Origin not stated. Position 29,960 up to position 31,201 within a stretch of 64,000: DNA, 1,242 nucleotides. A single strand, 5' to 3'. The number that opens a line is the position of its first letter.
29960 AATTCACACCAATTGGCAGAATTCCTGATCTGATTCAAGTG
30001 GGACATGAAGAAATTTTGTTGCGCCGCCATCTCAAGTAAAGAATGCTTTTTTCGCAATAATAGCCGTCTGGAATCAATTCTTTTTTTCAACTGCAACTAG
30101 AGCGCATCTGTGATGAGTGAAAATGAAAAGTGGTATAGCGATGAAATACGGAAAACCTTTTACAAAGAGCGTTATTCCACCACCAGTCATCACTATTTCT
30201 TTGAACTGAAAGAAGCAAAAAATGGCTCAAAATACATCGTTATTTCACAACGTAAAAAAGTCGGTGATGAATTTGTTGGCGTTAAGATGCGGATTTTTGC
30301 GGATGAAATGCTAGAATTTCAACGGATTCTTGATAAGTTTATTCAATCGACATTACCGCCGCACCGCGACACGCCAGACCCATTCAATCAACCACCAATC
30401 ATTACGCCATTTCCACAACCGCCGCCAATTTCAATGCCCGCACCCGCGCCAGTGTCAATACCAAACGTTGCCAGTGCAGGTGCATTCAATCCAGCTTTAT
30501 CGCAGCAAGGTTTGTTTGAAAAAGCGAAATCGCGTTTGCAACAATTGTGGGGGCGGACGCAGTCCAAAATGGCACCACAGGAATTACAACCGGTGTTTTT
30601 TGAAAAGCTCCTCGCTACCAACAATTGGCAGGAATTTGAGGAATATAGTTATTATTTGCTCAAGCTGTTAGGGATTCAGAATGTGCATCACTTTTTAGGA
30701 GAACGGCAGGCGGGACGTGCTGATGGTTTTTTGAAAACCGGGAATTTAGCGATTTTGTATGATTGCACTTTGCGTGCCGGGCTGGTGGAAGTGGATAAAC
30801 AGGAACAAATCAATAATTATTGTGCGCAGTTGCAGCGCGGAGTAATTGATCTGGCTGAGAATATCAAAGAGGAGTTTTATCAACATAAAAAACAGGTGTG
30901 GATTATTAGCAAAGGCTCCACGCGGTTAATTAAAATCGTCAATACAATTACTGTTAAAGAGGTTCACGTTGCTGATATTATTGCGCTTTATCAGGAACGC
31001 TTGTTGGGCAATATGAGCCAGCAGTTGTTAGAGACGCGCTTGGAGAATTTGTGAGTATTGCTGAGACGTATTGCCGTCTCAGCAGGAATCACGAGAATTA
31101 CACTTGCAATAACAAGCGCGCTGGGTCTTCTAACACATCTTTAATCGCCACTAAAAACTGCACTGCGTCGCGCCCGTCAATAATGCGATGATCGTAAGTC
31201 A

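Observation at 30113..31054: PUR/DUF3276 single-stranded nucleic-acid-binding domain fused to a PD-(D/E)XK-like nuclease: candidate undescribed nuclease or defence protein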

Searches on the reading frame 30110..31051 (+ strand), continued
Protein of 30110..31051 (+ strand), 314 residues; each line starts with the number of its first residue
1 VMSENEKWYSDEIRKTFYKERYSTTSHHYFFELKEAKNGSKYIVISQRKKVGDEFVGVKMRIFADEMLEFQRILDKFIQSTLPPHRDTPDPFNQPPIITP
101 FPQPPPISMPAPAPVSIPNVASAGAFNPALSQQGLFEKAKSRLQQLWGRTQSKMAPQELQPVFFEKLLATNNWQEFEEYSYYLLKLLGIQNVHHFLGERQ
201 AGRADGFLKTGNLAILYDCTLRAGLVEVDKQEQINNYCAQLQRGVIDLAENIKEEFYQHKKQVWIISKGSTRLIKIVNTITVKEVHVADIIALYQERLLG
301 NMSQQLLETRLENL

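Call 50: search_protein_families(library=pfam, alignment_id=A5, max_evalue=0.00001)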
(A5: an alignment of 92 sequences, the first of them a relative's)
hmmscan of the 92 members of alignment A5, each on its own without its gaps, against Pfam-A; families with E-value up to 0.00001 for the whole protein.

A. member 1, L026:7583-8242:- (219 aa): 0 families

B. families by the number of members that match (of 92 scanned): 150 families (the first 25 are shown)
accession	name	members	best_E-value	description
PF05685.18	Uma2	5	3.2e-50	Putative restriction endonuclease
PF03060.21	NMO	3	3.4e-52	Nitronate monooxygenase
PF01590.32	GAF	3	1.1e-13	GAF domain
PF13185.12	GAF_2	3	2.2e-12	GAF domain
PF00478.31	IMPDH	2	2.3e-163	IMP dehydrogenase / GMP reductase domain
PF00977.27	His_biosynth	2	5.2e-87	Histidine biosynthesis protein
PF05496.18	RuvB_N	2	4.8e-83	Holliday junction DNA helicase RuvB P-loop domain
PF04286.17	DUF445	2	5.1e-69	Protein of unknown function (DUF445)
PF01209.24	Ubie_methyltran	2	4.9e-58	ubiE/COQ5 methyltransferase family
PF07697.16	7TMR-HDED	2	4.2e-55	7TM-HD extracellular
PF00117.34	GATase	2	1.5e-44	Glutamine amidotransferase class-I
PF00958.27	GMP_synt_C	2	9e-42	GMP synthase C terminal domain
PF13191.12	AAA_16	2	2.6e-39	AAA ATPase domain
PF07698.17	7TM-7TMR_HD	2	4e-29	7TM receptor with intracellular HD hydrolase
PF02518.31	HATPase_c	2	2.5e-25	Histidine kinase-, DNA gyrase B-, and HSP90-like ATPase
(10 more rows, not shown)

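Call 51: search_protein_families(library=padloc, alignment_id=A5, max_evalue=1e-10)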
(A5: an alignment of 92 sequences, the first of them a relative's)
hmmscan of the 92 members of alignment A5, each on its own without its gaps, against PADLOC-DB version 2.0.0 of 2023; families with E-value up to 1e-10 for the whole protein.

A. member 1, L026:7583-8242:- (219 aa): 0 families

B. families by the number of members that match (of 92 scanned): 44 families (the first 25 are shown)
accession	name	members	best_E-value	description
PDLC04134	mad2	3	1.6e-23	mads_2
PDLC04833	PDC-S03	3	2.3e-14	-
PDLC04832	PDC-S03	2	1.4e-19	-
PDLC03391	MTase_II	1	5.1e-76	Type II methyltransferase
PDLC04042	PD-T4-6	1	3.7e-51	-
PDLC04060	PD-T4-6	1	1.7e-48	-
PDLC04047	PD-T4-6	1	6.1e-46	-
PDLC04053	PD-T4-6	1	4.4e-44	-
PDLC04043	PD-T4-6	1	5.5e-39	-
PDLC04057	PD-T4-6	1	3.4e-37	-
PDLC04061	PD-T4-6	1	5.2e-37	-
PDLC04138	mad6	1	2e-36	mads_6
PDLC04054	PD-T4-6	1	1.8e-35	-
PDLC04041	PD-T4-6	1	2.5e-35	-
PDLC04064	PD-T4-6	1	3.9e-35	-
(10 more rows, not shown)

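Call 57: fold_search(model_id=the predicted structure, library=viral)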
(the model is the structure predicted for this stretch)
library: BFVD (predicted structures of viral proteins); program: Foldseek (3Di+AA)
matches with E <= 10: 1207; with E <= 0.001: 2
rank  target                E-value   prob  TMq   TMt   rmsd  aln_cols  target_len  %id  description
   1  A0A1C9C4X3            1.7e-04  1.00  0.27  0.17  13.3       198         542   10  Uncharacterized protein [Heterosigma akashiwo virus 01]
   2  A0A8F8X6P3            5.6e-04  1.00  0.27  0.22  14.7       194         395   10  (no name in the UniProt tables at hand)
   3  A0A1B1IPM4            3.3e-03  0.99  0.24  0.48  14.8       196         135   12  (no name in the UniProt tables at hand)
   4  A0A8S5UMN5            5.0e-03  1.00  0.16  0.48   4.4        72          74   14  Uncharacterized protein [Myoviridae sp. ctCo31]
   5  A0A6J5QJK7            5.9e-03  0.99  0.19  0.38  19.1       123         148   12  Uncharacterized protein [uncultured Caudovirales phage]
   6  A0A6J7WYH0            8.4e-03  1.00  0.15  0.44   6.2        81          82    9  Uncharacterized protein [uncultured Caudovirales phage]
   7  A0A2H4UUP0            1.0e-02  0.35  0.13  0.07  27.1       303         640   10  RING-type domain-containing protein [Bodo saltans virus]
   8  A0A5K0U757            1.4e-02  1.00  0.16  0.20   7.2        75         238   16  Uncharacterized protein [Yasminevirus sp. GU-2018]
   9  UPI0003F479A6         1.9e-02  0.25  0.14  0.18  20.4       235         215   13  (no name look-up for this kind of identifier)
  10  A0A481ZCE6            2.2e-02  1.00  0.16  0.29   9.6        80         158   10  Uncharacterized protein [Pithovirus LCPAC401]
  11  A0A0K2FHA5            2.2e-02  0.97  0.22  0.58   6.0       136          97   13  VRR-NUC domain-containing protein [Achromobacter phage phiAxp-2]
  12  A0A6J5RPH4            2.2e-02  0.95  0.13  0.27  19.8       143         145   10  Uncharacterized protein [uncultured Caudovirales phage]
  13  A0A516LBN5            2.2e-02  0.69  0.18  0.23   7.1       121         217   12  (no name in the UniProt tables at hand)
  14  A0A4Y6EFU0            2.6e-02  0.96  0.13  0.33  16.2        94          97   12  (no name in the UniProt tables at hand)
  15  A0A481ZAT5            2.8e-02  0.63  0.15  0.17  23.8       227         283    6  Uncharacterized protein [Pithovirus LCPAC304]
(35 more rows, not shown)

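Call 69: predict_structure(alignment_id=A6)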
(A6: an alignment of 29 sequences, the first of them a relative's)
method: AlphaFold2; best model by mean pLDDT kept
length: 274 residues; sequences in the alignment: 29
mean_pLDDT: 91.5   pTM: 0.63
mean pLDDT of the five models: 91.5, 91.3, 90.8, 90.4, 89.4
residues with pLDDT >= 90: 218; 70-90: 41; 50-70: 8; < 50: 7
segments of 3 or more residues with pLDDT < 50: 99-105
pLDDT, mean of each block of 10 residues (from residue 1): 94 92 95 93 93 96 97 86 89 76 53 90 95 97 94 85 98 96 95 96 92 98 95 93 96 92 97 83
secondary structure, 60 per line:
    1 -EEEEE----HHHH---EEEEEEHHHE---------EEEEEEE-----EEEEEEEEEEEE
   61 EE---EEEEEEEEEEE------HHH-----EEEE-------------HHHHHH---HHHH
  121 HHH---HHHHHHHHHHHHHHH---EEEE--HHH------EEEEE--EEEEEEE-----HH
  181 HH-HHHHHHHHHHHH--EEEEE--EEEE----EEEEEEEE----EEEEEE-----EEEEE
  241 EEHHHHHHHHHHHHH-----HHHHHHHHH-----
elements in order: E2-6 H11-14 E18-23 E37-43 E49-62 E66-76 E91-94 H108-113 H117-123 H127-141 E145-148 E160-164 E167-173 H179-182 H184-195 E198-202 E205-208 E213-220 E225-230 E236-242 H243-255 H261-269

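Call 72: fold_search(model_id=the predicted structure, library=pdb)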
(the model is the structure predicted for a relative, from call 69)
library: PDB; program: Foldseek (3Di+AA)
matches with E <= 10: 625; with E <= 0.001: 2
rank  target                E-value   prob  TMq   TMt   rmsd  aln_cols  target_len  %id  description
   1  6hz4_M                3.7e-04  1.00  0.28  0.23   7.3       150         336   13  Structure of McrBC without DNA binding domains (one half of the full complex) (released 2019-07-24)
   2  7vsr_M                7.7e-04  1.00  0.30  0.28   6.9       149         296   13  Structure of McrBC (stalkless mutant) (released 2023-02-15)
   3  6hz4_N                1.6e-03  0.99  0.29  0.46   7.2       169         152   14  Structure of McrBC without DNA binding domains (one half of the full complex) (released 2019-07-24)
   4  6ut6_G                2.4e-03  0.99  0.28  0.23   7.0       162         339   10  Cryo-EM structure of the Escherichia coli McrBC complex (released 2020-10-21)
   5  2p14                  4.7e-03  1.00  0.33  0.47   9.3       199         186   12  Crystal structure of small subunit (R.BspD6I2) of the heterodimeric restriction endonuclease R.BspD6I (released 2008-03-11)
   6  9ix4_B                1.0e-02  0.80  0.21  0.07   7.0       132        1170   14  Cryo-EM structure of Lactobacillus casei DdmD dimer bound with DNA (released 2025-01-01)
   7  6ihg                  5.1e-02  0.47  0.20  0.28  12.8       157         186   16  N terminal domain of Mycobacterium avium complex Lon protease (released 2019-08-07)
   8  7s9w_A                1.1e-01  0.41  0.23  0.06  18.2       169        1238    9  Structure of DrmAB:ADP:DNA complex (released 2022-06-15)
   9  3iuw_A                1.2e-01  0.94  0.20  0.59   3.5        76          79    9  Crystal structure of Activating signal cointegrator (NP_814290.1) from ENTEROCOCCUS FAECALIS V583 at 1.58 A resolution (released 2009-09-15)
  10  9nl2_A                1.3e-01  0.23  0.21  0.07  12.2       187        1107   15  Structure of R2 retrotransposon protein from Platysternon megacephalum initiating target-primed reverse transcription (released 2025-06-18)
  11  6qnz_B                1.7e-01  0.72  0.29  0.15   8.9       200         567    9  Crystal structure of the site-specific DNA nickase N.BspD6I E418A Mutant (released 2020-03-04)
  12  5lhc_A                1.9e-01  0.82  0.30  0.15   6.0       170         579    9  The structure of D456A mutant of Nt.BspD6I nicking endonuclease at 0.24 nm resolution . (released 2017-08-16)
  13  9ngt_B                1.9e-01  0.16  0.17  0.14  14.4       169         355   13  Crystal structure of CRBN-DDB1 and FPFT-2216 in complex with mTOR (released 2025-07-09)
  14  7s9v_A                2.0e-01  0.33  0.24  0.06  17.9       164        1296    9  DrmAB:ADP (released 2022-06-15)
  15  4i1t                  2.0e-01  0.21  0.14  0.20   8.7       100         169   13  Crystal structure of the cap-snatching endonuclease from Pichinde virus (released 2014-02-26)
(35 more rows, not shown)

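Call 77: search_dna_similar(query=window:30113-31051:+, collection=plasmids, mode=protein, max_evalue=0.00001, max_rows=15)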
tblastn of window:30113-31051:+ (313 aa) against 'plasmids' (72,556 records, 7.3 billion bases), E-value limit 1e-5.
No match.

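Call 78: search_dna_similar(query=window:30113-31051:+, collection=phages, mode=protein, max_evalue=0.00001, max_rows=15)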
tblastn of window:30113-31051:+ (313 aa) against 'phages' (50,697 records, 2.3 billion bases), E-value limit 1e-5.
No match.

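Call 79: find_related_loci(query=A1, collection=viral_contigs, flank=8000)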
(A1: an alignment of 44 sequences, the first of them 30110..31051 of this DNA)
Query A1 (314 aa) in viral_contigs; peptide patterns used: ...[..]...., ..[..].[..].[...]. (x = any residue, [..] = any of these).
31 stretches matched a pattern, but none encodes a relative of the query by tblastn (E <= 1e-3).

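Call 80: search_protein_families(library=phrogs, proteins=[window:30113-31051:+, L026:9692-10513:+, L031:8990-10051:+, P0170], max_evalue=0.01)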
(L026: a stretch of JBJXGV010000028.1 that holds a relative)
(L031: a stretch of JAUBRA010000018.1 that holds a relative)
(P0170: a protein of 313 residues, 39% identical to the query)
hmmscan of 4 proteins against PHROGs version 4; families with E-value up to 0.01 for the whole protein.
window:30113-31051:+ (313 aa): 0 families

L026:9692-10513:+ (274 aa): 0 families

L031:8990-10051:+ (354 aa): 1 family
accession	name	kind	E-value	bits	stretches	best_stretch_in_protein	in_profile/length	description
phrog_729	-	other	2.2e-12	47.6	2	4-68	8-72/277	cold shock protein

P0170 (313 aa): 0 families

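Call 85: find_encoding_contigs(protein=P0001, flank=6000, max_places=2)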
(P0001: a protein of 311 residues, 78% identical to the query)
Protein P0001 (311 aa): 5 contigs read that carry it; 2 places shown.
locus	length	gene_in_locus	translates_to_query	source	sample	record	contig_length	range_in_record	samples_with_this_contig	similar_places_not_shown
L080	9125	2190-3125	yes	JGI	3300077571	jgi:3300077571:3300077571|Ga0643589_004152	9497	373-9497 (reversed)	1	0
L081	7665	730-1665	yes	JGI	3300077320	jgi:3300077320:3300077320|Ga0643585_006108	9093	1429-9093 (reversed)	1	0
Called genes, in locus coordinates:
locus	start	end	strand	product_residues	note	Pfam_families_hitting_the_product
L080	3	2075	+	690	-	?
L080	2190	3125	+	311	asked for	-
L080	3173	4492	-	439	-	PF00364:Biotin_lipoyl, PF02817:E3_binding, PF00198:2-oxoacid_dh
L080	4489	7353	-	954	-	PF16078:2-oxogl_dehyd_N, PF00676:E1_dh, PF02779:Transket_pyr, PF16870:OxoGdeHyase_C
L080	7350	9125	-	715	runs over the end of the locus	?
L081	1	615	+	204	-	?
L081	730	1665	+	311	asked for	-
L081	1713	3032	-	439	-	PF00364:Biotin_lipoyl, PF02817:E3_binding, PF00198:2-oxoacid_dh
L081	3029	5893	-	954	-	PF16078:2-oxogl_dehyd_N, PF00676:E1_dh, PF02779:Transket_pyr, PF16870:OxoGdeHyase_C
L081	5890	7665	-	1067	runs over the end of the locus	?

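Call 86: find_encoding_contigs(protein=P0002, flank=6000, max_places=2)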
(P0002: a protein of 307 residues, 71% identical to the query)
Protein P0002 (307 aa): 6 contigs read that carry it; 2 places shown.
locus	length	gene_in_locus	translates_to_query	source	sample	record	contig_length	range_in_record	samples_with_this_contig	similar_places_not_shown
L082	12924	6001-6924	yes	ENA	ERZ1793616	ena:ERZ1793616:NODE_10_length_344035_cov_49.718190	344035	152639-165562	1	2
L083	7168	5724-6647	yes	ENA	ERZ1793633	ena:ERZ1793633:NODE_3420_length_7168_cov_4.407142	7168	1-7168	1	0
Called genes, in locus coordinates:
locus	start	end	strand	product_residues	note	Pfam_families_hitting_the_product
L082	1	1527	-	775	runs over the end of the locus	PF01627:Hpt, PF02895:H-kinase_dim, PF02518:HATPase_c, PF01584:CheW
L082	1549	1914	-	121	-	PF00072:Response_reg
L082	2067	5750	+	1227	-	PF17757:UvrB_inter, PF21132:MFD_D3, PF02559:CarD_TRCF_RID, PF00270:DEAD, PF04851:ResIII, PF00271:Helicase_C, PF03461:TRCF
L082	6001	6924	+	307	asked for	-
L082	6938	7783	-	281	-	PF00590:TP_methylase, PF23016:RsmI_C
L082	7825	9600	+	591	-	PF04348:LppC, PF13458:Peripla_BP_6, PF04348:LppC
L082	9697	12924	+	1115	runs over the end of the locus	PF00989:PAS, PF08448:PAS_4 (faint), PF08446:PAS_2, PF01590:GAF, PF00360:PHY, PF00990:GGDEF, PF00563:EAL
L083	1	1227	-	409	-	?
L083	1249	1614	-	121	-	PF00072:Response_reg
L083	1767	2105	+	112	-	-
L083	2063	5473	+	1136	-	PF17757:UvrB_inter, PF21132:MFD_D3, PF02559:CarD_TRCF_RID, PF00270:DEAD, PF04851:ResIII, PF00271:Helicase_C, PF03461:TRCF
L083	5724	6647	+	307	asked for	-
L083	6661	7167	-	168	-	?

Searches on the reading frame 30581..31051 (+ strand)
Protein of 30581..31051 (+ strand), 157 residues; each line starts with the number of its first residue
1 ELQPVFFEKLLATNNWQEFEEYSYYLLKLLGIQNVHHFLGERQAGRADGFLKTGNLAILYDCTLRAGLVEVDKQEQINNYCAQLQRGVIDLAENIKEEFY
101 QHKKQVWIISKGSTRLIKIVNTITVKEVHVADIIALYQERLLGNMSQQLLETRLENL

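Call 28: search_solved_structures(query=A3, max_evalue=10, show_alignments=5)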
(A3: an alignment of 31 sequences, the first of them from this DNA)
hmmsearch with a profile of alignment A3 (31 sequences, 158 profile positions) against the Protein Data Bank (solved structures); distinct sequences matched with E-value up to 10: 0.

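Call 30: search_protein_families(library=pfam, alignment_id=A3, max_evalue=5)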
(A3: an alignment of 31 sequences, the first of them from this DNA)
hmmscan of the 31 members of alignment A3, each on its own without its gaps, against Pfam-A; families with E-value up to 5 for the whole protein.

A. member 1, seq(157 aa): 1 family
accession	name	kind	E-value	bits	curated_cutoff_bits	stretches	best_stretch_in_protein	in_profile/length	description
PF21522.3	MreB-like_C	-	0.055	14.5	27.8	1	68-141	13-85/123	Archaeal actin homologue MreB-like, C-terminal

B. families by the number of members that match (of 31 scanned): 32 families (the first 25 are shown)
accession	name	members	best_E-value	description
PF17083.10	Swm2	2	7.6e-06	Nucleolar protein Swm2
PF04471.18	Mrr_cat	2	0.00068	Restriction endonuclease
PF01930.23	Cas_Cas4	2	0.0036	Domain of unknown function DUF83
PF09229.17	Aha1_N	1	0.0032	Activator of Hsp90 ATPase, N-terminal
PF22553.1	TY-Chap2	1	0.0096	T3SS (YopN, CesT) and YbjN peptide-binding chaperone 2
PF17078.10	SHE3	1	0.012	SWI5-dependent HO expression protein 3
PF14305.11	ATPgrasp_TupA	1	0.014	TupA-like ATPgrasp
PF20752.3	SP2_C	1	0.027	Structural protein 2 C-terminal domain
PF21491.2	MIMI_R596-like_C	1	0.049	Mimivirus sulfhydryl oxidase R596-like, C-terminal domain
PF10134.15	RPA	1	0.05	Replication initiator protein A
PF16677.11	GP3_package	1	0.053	DNA-packaging protein gp3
PF21522.3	MreB-like_C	1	0.055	Archaeal actin homologue MreB-like, C-terminal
PF10133.14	CooT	1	0.057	CO dehydrogenase accessory protein CooT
PF20798.2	NleE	1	0.058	Cysteine methyltransferase effector NleE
PF11047.13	SopD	1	0.066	Salmonella outer protein D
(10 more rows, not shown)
